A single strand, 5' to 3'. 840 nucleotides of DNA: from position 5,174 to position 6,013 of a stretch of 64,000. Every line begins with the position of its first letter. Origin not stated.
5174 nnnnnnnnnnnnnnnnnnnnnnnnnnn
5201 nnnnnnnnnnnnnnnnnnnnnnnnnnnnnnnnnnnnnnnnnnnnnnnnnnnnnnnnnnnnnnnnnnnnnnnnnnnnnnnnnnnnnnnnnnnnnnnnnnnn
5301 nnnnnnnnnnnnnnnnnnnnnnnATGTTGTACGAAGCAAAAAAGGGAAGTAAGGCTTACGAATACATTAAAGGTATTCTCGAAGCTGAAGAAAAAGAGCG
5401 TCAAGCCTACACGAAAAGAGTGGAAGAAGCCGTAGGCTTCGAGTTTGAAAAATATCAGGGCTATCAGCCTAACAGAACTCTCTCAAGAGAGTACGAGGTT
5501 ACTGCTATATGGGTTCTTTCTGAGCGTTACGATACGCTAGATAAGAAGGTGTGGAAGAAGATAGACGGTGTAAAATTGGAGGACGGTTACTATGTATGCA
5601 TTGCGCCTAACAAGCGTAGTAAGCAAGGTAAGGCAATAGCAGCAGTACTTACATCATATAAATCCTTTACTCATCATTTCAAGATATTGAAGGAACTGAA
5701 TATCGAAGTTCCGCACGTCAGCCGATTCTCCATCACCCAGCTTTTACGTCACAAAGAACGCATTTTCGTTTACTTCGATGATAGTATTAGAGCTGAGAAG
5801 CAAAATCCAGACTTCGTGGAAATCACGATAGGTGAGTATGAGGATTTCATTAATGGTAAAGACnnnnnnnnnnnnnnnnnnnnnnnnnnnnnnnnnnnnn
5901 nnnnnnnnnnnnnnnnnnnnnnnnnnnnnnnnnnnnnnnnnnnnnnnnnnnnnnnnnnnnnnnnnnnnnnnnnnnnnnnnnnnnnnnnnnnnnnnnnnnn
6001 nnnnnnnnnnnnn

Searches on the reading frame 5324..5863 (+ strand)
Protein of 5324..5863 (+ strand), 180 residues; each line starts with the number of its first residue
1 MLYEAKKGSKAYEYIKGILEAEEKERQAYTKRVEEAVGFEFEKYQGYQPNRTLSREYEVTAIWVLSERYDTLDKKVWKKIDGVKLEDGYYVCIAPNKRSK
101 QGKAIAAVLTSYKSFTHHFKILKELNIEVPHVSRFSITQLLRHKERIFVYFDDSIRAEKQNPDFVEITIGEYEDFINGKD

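Call 28: search_protein_families(library=phrogs, proteins=[window:5324-5863:+], max_evalue=0.001)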
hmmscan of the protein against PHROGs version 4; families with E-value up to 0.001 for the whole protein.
window:5324-5863:+ (180 aa): 1 family
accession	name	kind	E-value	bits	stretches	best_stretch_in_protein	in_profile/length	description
phrog_2260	-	unknown function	0.00038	21.6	1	9-112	2-108/192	-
